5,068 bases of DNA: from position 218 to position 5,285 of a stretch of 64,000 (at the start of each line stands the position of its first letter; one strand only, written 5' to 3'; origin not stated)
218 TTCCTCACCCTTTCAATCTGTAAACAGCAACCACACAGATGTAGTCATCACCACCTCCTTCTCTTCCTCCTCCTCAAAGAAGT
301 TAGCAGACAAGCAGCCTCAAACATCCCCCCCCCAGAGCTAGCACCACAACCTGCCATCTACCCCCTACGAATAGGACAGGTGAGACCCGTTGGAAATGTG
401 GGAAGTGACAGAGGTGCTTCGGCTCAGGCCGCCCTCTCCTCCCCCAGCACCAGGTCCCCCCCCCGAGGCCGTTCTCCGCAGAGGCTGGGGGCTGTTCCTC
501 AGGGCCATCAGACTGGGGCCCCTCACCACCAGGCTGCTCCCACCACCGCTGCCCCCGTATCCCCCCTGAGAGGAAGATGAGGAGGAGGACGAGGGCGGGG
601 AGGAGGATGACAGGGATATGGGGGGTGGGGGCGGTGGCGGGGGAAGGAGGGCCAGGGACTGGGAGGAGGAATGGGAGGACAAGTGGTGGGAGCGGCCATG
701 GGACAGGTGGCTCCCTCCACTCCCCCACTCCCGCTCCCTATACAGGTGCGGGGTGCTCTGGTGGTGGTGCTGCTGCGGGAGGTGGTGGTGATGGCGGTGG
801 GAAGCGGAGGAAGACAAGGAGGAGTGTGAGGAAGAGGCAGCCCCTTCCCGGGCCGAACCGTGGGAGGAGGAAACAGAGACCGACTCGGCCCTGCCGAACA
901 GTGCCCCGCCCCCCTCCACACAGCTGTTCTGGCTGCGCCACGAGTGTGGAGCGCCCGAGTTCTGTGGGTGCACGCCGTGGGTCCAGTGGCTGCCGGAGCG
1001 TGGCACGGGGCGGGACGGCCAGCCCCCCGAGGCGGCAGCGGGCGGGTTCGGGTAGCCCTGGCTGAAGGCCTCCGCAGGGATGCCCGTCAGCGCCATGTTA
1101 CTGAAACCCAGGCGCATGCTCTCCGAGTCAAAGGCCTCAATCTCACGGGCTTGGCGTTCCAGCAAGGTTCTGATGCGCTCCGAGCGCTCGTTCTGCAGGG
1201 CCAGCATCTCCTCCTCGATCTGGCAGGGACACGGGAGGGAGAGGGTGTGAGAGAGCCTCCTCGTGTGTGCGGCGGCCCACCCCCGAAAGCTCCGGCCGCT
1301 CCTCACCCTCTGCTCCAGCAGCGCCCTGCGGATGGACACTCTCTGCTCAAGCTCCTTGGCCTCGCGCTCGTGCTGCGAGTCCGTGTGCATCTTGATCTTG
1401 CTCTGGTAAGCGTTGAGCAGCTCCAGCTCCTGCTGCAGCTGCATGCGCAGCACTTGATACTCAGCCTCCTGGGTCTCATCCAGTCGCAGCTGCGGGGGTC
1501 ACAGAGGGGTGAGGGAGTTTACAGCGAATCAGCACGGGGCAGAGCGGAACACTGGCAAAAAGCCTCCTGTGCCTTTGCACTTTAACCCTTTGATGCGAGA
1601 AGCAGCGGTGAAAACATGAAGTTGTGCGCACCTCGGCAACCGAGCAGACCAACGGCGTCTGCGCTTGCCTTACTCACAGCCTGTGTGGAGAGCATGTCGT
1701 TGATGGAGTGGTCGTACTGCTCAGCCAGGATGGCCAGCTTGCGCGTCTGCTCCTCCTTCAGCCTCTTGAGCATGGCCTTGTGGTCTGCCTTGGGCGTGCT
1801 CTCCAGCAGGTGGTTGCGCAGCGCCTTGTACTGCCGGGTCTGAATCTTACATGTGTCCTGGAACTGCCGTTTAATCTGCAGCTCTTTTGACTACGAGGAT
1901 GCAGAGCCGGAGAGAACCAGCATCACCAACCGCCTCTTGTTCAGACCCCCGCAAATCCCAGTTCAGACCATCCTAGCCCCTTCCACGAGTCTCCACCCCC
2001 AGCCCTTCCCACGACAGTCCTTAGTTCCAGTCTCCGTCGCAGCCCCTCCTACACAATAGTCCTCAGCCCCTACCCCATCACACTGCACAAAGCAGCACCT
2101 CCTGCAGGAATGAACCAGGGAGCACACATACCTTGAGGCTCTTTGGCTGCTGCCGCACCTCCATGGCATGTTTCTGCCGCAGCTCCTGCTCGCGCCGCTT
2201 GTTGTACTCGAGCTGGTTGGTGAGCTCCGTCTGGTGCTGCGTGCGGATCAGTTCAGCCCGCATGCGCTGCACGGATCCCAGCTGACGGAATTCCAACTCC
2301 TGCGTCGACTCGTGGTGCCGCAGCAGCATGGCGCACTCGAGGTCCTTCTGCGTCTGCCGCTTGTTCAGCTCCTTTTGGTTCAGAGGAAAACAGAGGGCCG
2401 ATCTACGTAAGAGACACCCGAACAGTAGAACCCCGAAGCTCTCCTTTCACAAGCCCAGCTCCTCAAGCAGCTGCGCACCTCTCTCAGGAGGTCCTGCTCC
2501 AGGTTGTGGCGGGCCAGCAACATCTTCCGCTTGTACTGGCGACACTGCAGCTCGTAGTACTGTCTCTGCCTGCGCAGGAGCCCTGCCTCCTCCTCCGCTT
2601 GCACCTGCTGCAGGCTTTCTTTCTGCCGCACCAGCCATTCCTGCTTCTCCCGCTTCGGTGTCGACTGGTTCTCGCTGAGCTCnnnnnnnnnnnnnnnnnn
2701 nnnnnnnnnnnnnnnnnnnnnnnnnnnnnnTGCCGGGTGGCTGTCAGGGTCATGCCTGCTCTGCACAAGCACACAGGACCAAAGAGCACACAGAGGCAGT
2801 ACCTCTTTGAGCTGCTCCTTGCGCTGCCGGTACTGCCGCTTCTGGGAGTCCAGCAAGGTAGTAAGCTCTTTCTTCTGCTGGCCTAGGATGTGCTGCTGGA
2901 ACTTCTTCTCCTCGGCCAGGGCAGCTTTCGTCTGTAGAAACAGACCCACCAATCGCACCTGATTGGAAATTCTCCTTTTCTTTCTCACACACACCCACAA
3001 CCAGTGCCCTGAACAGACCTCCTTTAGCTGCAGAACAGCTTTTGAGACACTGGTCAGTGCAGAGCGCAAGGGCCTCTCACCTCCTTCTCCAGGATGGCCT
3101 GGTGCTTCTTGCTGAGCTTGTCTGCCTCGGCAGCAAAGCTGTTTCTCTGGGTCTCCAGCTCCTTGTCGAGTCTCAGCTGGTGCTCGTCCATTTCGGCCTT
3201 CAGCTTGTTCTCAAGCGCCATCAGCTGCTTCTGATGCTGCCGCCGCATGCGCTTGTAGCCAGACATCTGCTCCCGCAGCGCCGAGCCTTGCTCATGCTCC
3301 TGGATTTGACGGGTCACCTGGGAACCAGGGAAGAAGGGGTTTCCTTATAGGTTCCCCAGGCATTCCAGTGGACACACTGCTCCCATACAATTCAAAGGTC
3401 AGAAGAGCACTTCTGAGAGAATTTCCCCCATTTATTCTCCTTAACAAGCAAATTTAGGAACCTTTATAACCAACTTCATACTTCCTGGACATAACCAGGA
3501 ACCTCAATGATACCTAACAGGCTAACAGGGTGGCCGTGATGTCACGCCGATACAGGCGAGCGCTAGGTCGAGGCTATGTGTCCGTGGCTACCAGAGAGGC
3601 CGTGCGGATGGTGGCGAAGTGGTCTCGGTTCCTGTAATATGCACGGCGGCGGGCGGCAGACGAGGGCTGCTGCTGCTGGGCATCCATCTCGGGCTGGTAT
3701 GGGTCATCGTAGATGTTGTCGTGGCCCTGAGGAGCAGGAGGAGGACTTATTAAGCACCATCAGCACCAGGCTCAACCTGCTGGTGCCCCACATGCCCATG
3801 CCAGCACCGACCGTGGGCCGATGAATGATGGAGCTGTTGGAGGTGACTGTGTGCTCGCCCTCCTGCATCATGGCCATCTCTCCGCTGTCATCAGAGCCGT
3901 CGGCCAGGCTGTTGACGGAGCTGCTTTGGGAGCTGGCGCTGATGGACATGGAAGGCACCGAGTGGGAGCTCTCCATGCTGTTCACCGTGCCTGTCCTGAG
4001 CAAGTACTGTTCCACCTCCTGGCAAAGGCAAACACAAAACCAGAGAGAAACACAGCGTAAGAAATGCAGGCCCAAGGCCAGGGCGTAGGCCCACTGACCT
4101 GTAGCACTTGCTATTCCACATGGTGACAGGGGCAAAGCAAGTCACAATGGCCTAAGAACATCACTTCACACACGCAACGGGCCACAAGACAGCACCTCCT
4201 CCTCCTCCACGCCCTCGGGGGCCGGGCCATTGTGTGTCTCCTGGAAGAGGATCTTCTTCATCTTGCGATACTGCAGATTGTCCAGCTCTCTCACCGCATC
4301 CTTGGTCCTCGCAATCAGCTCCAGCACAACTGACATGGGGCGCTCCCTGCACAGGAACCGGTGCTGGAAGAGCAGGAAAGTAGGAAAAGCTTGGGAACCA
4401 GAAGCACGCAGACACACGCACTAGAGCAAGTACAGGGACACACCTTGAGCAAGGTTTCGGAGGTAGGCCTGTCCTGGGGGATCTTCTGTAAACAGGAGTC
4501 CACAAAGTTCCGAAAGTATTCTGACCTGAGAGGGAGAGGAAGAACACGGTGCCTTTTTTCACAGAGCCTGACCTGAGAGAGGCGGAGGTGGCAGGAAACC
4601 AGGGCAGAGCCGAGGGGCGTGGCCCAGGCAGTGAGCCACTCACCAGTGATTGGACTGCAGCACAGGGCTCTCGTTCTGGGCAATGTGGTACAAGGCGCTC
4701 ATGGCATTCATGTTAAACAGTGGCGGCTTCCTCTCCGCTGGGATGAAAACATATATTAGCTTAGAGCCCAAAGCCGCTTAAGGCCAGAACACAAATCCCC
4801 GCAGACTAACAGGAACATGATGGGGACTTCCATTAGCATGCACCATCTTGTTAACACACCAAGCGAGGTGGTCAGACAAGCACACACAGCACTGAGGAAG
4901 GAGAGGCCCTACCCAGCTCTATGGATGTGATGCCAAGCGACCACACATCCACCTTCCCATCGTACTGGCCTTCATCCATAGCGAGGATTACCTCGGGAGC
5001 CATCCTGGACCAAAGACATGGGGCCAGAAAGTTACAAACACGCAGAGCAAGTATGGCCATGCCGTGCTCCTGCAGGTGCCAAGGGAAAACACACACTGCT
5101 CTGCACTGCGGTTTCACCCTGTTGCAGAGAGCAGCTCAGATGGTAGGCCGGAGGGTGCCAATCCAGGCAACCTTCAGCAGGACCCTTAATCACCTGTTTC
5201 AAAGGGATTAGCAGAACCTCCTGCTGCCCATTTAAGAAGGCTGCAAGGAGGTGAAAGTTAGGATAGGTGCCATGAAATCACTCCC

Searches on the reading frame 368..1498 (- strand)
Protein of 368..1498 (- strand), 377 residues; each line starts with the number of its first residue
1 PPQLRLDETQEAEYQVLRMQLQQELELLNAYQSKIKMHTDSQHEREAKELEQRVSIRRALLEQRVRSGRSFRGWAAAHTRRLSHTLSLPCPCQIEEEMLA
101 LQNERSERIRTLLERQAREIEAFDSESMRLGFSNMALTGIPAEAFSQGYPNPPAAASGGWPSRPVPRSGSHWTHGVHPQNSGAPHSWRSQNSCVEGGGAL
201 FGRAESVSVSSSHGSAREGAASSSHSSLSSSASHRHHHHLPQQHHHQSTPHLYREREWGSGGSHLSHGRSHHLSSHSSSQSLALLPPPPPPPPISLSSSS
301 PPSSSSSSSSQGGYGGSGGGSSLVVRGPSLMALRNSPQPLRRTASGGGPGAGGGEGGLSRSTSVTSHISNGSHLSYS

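Call 17: search_protein_families(library=pfam, proteins=[window:368-1498:-], max_evalue=0.01)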
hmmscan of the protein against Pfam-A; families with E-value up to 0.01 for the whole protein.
window:368-1498:- (377 aa): 0 families

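Call 47: find_homologous_proteins(query=window:368-1498:-, max_evalue=1e-10)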
Query window:368-1498:- (377 aa): 92 proteins with E <= 1e-10 among 8000 candidates.
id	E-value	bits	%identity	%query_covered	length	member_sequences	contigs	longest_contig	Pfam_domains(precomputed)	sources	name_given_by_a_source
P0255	5.8e-131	455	73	46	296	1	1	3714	-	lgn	-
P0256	1.8e-124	434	58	99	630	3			-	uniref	uniref:non-specific serine/threonine protein kinase n=2 Tax=Neolamprologus brichardi TaxID=32507 Rep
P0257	2.4e-120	420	65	95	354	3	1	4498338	-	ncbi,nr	ncbi:unnamed protein product [Oncorhynchus mykiss]|nr:unnamed protein product [Oncorhynchus mykiss]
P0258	1.5e-102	362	68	44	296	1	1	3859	-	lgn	-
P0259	5.8e-100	353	64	78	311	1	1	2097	-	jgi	-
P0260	2.5e-98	348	69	74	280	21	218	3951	-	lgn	-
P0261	9.4e-98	346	69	74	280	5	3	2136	-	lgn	-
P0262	1.9e-96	342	65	74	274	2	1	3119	-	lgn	-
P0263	6.8e-96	340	64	57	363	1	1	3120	-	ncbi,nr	ncbi:hypothetical protein CRUP_006110 [Coryphaenoides rupestris]|nr:hypothetical protein CRUP_006110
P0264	3.1e-94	334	61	74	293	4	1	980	-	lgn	-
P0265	7.2e-94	333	55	36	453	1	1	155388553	-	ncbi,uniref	ncbi:hypothetical protein UPYG_G00142310 [Umbra pygmaea]|uniref:non-specific serine/threonine protei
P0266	8.2e-93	330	66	47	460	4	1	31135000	-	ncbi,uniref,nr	ncbi:hypothetical protein EPR50_G00214490 [Perca flavescens]|uniref:non-specific serine/threonine pr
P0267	9.1e-93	329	63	44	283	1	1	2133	-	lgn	-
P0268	3.4e-89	318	54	99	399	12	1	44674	-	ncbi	ncbi:serine/threonine-protein kinase TAO2 isoform X3 [Tachysurus ichikawai]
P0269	3.4e-88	314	58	74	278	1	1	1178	-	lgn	-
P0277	4.3e-79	284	64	68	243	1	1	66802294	-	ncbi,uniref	ncbi:serine/threonine-protein kinase TAO2-like, partial [Lepisosteus oculatus]|uniref:serine/threoni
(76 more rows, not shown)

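Call 48: find_encoding_contigs(protein=P0277, flank=10000, max_places=2)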
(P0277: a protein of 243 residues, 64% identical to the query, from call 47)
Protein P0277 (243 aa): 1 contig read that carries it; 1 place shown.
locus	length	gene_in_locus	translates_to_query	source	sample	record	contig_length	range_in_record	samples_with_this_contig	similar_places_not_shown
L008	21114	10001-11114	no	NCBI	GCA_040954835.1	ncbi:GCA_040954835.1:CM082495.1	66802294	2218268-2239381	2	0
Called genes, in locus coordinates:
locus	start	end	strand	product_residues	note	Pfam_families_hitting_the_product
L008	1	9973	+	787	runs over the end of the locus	PF03109:ABC1 (faint), PF00069:Pkinase, PF07714:PK_Tyr_Ser-Thr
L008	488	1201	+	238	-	-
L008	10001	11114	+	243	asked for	-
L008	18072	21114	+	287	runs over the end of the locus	PF01066:CDP-OH_P_transf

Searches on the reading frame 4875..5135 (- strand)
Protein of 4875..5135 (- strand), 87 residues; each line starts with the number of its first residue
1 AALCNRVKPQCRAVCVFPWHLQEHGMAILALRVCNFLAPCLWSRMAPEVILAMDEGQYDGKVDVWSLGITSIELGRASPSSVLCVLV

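Call 65: search_protein_families(library=pfam, proteins=[window:4875-5135:-], max_evalue=0.01)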
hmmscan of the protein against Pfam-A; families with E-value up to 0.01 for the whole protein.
window:4875-5135:- (87 aa): 2 families
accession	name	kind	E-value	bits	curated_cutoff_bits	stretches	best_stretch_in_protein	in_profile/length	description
PF00069.31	Pkinase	-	3e-05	24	31.7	1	45-74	164-190/263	Protein kinase domain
PF07714.23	PK_Tyr_Ser-Thr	-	0.004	16.9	23.1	1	42-75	170-198/258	Protein tyrosine and serine/threonine kinase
